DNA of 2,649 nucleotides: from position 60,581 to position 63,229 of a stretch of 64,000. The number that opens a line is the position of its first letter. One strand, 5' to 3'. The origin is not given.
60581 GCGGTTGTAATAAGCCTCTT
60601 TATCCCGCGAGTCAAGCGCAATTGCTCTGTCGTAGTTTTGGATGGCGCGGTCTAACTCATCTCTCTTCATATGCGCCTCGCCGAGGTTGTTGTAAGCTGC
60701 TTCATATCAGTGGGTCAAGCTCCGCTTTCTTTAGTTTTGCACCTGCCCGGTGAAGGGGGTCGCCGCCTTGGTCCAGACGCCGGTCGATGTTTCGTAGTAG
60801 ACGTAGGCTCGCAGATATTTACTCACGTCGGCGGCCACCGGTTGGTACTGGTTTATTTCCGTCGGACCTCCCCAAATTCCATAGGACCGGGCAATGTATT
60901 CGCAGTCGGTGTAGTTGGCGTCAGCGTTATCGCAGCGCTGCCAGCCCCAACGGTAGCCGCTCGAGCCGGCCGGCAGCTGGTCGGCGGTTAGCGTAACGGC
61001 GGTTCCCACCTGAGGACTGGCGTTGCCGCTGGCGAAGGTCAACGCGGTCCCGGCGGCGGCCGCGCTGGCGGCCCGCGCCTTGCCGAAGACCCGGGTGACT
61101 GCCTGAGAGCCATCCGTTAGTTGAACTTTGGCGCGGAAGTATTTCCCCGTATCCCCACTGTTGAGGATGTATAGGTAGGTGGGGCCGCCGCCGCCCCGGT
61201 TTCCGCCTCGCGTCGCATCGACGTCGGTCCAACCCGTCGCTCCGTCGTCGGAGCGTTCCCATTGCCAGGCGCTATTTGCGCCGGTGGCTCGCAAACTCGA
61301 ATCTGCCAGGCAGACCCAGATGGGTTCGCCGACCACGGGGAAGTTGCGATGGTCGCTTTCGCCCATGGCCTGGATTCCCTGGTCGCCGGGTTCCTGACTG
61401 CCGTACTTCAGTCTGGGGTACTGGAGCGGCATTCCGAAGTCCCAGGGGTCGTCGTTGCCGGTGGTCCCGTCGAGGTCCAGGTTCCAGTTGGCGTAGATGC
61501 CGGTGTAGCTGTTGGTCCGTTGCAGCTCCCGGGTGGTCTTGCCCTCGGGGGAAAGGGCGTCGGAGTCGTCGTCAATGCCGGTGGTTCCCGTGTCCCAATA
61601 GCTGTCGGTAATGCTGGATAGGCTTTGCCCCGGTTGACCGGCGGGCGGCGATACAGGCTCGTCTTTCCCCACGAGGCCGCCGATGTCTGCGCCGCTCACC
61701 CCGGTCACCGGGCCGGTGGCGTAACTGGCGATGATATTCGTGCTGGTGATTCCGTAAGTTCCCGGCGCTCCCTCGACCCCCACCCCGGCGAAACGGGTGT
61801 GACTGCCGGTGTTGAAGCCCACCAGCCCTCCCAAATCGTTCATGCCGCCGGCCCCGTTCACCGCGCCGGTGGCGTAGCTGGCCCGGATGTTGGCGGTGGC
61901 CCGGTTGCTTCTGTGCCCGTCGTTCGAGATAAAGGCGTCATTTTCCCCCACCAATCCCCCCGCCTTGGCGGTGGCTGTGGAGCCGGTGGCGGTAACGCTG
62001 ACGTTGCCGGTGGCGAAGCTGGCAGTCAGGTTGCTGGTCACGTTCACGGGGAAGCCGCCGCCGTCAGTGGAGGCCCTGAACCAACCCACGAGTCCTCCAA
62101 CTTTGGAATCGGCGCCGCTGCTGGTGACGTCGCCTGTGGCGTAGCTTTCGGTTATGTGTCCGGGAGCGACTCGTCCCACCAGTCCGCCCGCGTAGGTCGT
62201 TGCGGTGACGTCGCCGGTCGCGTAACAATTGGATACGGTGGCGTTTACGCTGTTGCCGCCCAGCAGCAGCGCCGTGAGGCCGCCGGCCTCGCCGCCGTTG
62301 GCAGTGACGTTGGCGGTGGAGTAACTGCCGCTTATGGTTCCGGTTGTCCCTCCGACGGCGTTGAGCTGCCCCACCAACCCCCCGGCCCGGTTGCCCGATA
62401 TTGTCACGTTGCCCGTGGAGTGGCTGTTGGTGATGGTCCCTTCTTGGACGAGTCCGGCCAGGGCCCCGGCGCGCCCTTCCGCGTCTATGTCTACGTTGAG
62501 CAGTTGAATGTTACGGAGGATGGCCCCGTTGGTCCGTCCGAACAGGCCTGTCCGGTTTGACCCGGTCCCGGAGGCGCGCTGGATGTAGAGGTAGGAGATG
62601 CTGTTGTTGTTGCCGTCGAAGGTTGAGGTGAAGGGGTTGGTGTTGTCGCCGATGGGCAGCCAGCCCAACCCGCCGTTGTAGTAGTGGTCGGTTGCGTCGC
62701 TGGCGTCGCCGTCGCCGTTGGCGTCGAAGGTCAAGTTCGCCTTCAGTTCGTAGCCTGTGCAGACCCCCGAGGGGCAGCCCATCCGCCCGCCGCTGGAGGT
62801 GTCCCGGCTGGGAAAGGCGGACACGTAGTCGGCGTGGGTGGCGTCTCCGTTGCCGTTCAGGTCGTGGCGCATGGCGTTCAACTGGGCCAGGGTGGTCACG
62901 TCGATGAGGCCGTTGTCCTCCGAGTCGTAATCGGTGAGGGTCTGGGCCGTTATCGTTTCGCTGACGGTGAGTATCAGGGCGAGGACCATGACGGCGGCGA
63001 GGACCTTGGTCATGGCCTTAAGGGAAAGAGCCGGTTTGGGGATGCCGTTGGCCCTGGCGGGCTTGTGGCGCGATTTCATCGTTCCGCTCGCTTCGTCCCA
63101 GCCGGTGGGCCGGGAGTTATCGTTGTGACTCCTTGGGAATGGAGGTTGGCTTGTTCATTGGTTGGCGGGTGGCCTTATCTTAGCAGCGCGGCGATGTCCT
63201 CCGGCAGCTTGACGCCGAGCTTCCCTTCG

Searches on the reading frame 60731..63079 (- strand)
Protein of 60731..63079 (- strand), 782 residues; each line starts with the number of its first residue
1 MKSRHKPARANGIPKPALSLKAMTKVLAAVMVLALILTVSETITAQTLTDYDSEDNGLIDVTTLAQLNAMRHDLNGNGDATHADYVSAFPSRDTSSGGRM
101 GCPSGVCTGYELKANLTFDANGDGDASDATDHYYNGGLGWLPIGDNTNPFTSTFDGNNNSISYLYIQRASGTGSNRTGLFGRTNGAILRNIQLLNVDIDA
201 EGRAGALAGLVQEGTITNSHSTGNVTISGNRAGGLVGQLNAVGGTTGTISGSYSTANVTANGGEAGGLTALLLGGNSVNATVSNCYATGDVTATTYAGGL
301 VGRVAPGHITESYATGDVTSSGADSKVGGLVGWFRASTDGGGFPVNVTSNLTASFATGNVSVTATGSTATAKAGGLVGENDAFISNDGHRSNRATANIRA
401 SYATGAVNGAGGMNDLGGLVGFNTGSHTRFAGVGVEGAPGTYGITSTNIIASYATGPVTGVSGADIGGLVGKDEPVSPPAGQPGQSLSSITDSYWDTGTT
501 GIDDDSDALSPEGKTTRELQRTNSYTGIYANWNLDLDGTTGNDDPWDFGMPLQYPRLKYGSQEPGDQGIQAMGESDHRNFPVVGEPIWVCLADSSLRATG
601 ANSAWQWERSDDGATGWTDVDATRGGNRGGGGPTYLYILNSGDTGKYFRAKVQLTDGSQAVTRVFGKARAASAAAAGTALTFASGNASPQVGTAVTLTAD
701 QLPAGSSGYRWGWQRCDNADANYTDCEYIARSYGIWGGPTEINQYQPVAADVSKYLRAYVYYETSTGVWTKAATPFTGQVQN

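Call 12: search_protein_families(library=ncbifam, proteins=[window:60731-63079:-], max_evalue=0.1)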
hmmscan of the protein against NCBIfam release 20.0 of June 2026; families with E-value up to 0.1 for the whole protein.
window:60731-63079:- (782 aa): 2 families
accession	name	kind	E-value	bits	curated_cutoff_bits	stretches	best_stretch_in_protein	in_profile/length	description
NF046021.1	ZmpC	exception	4.9e-05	20.7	3000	1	177-352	1082-1255/2181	zinc metalloprotease C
NF046017.1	ZmpA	exception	8.9e-05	19.8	3000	1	178-337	933-1095/2052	zinc metalloprotease A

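Call 58: search_protein_families(library=pfam, proteins=[window:60731-63079:-], max_evalue=0.001)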
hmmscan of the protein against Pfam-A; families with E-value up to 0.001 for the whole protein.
window:60731-63079:- (782 aa): 1 family
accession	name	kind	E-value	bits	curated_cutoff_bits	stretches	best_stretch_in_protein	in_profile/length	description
PF07581.17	Glug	-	3.2e-08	33.9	20.5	0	294-319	2-28/28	The GLUG motif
